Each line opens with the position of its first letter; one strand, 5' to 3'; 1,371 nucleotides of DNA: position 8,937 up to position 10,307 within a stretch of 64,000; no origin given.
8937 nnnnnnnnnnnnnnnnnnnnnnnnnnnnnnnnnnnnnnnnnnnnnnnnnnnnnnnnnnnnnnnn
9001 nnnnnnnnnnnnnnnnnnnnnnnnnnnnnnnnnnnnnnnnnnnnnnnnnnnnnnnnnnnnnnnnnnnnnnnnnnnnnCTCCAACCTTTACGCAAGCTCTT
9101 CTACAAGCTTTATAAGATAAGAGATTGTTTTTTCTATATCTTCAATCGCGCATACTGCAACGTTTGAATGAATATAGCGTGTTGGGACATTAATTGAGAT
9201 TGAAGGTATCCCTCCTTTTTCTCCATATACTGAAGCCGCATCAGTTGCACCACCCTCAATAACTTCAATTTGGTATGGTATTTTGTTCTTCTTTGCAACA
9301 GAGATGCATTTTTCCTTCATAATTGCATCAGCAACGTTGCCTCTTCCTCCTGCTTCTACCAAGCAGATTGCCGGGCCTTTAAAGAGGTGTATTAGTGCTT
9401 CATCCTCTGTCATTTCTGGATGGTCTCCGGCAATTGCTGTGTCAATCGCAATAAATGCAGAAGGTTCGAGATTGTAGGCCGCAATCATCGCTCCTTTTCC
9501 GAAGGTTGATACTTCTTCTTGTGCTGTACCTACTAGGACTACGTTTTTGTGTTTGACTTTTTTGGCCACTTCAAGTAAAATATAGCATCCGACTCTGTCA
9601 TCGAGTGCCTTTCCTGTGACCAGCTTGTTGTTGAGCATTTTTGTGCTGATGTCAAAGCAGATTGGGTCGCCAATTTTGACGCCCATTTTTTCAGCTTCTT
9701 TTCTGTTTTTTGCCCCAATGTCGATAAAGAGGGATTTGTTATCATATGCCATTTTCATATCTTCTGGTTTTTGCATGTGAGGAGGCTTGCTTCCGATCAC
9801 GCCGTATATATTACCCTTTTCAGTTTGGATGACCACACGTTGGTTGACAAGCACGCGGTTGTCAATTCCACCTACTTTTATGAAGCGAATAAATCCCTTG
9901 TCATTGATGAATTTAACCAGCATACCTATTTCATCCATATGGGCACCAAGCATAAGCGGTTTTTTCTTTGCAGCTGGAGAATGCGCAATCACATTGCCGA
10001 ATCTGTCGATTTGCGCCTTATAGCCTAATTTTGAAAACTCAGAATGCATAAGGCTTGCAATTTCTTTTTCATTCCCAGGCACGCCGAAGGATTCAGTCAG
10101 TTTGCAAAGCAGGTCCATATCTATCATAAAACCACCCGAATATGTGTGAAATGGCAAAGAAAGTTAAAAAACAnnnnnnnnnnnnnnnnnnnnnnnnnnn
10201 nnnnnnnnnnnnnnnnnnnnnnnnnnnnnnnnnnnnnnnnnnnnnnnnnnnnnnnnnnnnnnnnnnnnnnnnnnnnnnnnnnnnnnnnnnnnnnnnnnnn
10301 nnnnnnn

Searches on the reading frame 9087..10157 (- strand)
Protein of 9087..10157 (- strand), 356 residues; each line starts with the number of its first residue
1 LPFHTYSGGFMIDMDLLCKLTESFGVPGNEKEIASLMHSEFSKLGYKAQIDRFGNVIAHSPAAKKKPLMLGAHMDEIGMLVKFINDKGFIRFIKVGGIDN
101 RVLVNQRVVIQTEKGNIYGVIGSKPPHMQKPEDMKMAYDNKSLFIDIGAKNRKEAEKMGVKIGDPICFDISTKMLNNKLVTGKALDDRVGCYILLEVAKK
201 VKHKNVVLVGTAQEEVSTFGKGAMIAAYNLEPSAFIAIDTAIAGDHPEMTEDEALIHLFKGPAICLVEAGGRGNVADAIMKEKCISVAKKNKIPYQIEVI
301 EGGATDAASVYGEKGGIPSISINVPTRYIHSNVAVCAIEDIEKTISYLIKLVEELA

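Call 65: find_related_loci(query=window:9087-10157:-, collection=genome_contigs, flank=9000)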
Query window:9087-10157:- (356 aa) in genome_contigs; peptide patterns used: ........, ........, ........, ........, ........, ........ (x = any residue, [..] = any of these).
579 stretches matched a pattern; 531 encode a relative of the query (tblastn E <= 1e-3); the best 80 are kept; 80 distinct loci.
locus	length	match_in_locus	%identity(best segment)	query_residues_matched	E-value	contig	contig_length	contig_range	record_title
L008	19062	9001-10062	95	3-356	0e+0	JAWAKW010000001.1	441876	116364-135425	MAG: Candidatus Anstonellaceae archaeon isolate SRBZ-1_202007_bins_105 SRBZ-1_202007_bins_105_scaffold_1, whole genome s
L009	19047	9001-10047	91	8-356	0e+0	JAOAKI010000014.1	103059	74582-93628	MAG: Candidatus Micrarchaeota archaeon isolate SKW47 k141_437861, whole genome shotgun sequence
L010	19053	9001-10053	85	6-356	0e+0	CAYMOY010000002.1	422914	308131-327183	MAG TPA_asm: Candidatus Micrarchaeota archaeon isolate binchicken_co66_60 genome assembly, contig: NODE_13_length_422914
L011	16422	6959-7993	81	11-355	0e+0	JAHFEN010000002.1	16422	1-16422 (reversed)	MAG: Candidatus Micrarchaeota archaeon isolate nzgw27 NODE_4096_length_16423_cov_2.127530, whole genome shotgun sequence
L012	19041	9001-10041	81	10-356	0e+0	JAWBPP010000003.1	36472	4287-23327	MAG: Candidatus Anstonellaceae archaeon isolate HNT-4_202101_bins_86 HNT-4_202101_bins_86_scaffold_3, whole genome shotg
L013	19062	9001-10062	79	3-356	0e+0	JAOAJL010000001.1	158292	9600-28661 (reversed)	MAG: Candidatus Micrarchaeota archaeon isolate SKW198 NODE_1_length_158292_cov_5.557943, whole genome shotgun sequence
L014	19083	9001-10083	79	2-356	0e+0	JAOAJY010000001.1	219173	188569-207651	MAG: Candidatus Micrarchaeota archaeon isolate SKW29 NODE_1_length_219173_cov_8.229023, whole genome shotgun sequence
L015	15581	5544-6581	80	11-356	0e+0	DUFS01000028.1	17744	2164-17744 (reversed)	MAG TPA_asm: Candidatus Micrarchaeota archaeon isolate UBA10161 contig_33514, whole genome shotgun sequence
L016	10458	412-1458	82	8-356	0e+0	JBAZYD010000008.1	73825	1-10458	MAG: Candidatus Micrarchaeia archaeon isolate SO_2017_GW1_72 NODE_2080_length_73825_cov_1.354039_OW334_2017, whole genom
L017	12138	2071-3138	78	3-356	0e+0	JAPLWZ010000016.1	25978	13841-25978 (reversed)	MAG: Candidatus Micrarchaeota archaeon isolate LacPavin_0920_WC57_MAG_51_7 LacPavin_0920_WC57_scaffold_65139, whole geno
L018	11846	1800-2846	81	8-356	0e+0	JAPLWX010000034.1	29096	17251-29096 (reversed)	MAG: Candidatus Micrarchaeota archaeon isolate LacPavin_0419_WC90_MAG_54_17 LacPavin_0419_WC90_scaffold_966834, whole ge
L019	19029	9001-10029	82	11-353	0e+0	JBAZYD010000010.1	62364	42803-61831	MAG: Candidatus Micrarchaeia archaeon isolate SO_2017_GW1_72 NODE_2604_length_62364_cov_1.257548_OW334_2017, whole genom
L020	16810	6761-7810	79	7-356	0e+0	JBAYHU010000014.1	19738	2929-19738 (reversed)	MAG: Candidatus Micrarchaeia archaeon isolate SO_2016_GW1_157 scaffold04720_OW334_2016, whole genome shotgun sequence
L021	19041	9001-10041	81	10-356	0e+0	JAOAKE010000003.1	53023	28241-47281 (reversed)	MAG: Candidatus Micrarchaeota archaeon isolate SKW311 NODE_3_length_53058_cov_4.997999, whole genome shotgun sequence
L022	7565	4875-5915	79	10-356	0e+0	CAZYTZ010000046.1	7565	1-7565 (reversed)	MAG TPA_asm: Candidatus Micrarchaeota archaeon isolate SRP178699_co1_434 genome assembly, contig: NODE_13951_length_7565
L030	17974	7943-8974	58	8-348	4e-129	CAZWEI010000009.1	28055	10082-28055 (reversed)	MAG TPA_asm: Candidatus Micrarchaeota archaeon isolate binchicken_co33_516 genome assembly, contig: NODE_1538_length_280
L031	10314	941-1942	61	16-349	1e-128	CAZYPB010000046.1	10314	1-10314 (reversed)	MAG TPA_asm: Candidatus Micrarchaeota archaeon isolate SRP141376_co3_467 genome assembly, contig: NODE_17730_length_1031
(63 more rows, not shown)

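Call 76: search_protein_families(library=pfam, proteins=[L031:2382-3824:+, L031:3878-5614:+, L031:5633-6487:+, L031:6474-7457:+, L031:7464-9518:-, L031:9559-10029:+, L030:13132-14115:+], max_evalue=0.01)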
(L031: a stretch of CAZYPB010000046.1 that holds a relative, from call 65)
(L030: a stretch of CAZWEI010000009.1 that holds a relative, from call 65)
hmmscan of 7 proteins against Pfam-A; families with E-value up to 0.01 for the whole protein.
L031:2382-3824:+ (480 aa): 3 families
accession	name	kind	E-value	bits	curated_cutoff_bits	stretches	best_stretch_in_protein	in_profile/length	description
PF19289.4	PmbA_TldD_3rd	-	1.6e-66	224.1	22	1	245-477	1-220/220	PmbA/TldA metallopeptidase C-terminal domain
PF19290.4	PmbA_TldD_2nd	-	4.8e-12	46.7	20.9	1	134-222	2-96/109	PmbA/TldA metallopeptidase central domain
PF01523.21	PmbA_TldD_1st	-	1.2e-07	32.2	20.9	1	50-108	4-65/65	PmbA/TldA metallopeptidase domain 1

L031:3878-5614:+ (578 aa): 4 families
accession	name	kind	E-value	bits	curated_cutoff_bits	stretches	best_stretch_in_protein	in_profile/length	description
PF00437.27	T2SSE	-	3e-32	112.1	24.9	1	272-444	98-257/370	Type II/IV secretion system protein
PF01580.24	FtsK_SpoIIIE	-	0.005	16.8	24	0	321-341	40-60/221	FtsK/SpoIIIE family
PF12775.13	AAA_7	-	0.0051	16.8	25.8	0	306-347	19-60/181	P-loop containing dynein motor region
PF23989.1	PilB3_C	-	0.0072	16.9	27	0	501-569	3-69/83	PilB3-like, C-terminal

L031:5633-6487:+ (284 aa): 1 family
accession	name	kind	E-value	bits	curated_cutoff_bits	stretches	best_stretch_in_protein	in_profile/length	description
PF00482.28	T2SSF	-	7.1e-15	55.5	25.2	1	115-237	2-121/125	Type II secretion system (T2SS), protein F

L031:6474-7457:+ (327 aa): 1 family
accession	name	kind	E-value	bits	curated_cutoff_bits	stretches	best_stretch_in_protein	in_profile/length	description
PF00482.28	T2SSF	-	3.1e-11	43.8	25.2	1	108-232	2-122/125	Type II secretion system (T2SS), protein F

L031:7464-9518:- (684 aa): 1 family
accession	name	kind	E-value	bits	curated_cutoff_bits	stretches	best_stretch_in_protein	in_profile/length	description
PF01293.25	PEPCK_ATP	-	3.6e-48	164.9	26.5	1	117-508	74-419/465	Phosphoenolpyruvate carboxykinase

L031:9559-10029:+ (156 aa): 1 family
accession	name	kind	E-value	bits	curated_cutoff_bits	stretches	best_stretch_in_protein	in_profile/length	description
PF04021.17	Class_IIIsignal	-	0.00067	20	23.7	1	9-32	1-24/27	Class III signal peptide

L030:13132-14115:+ (327 aa): 1 family
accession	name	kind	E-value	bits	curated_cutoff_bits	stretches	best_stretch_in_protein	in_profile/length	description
PF00482.28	T2SSF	-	1.6e-10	41.5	25.2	1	108-230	3-122/125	Type II secretion system (T2SS), protein F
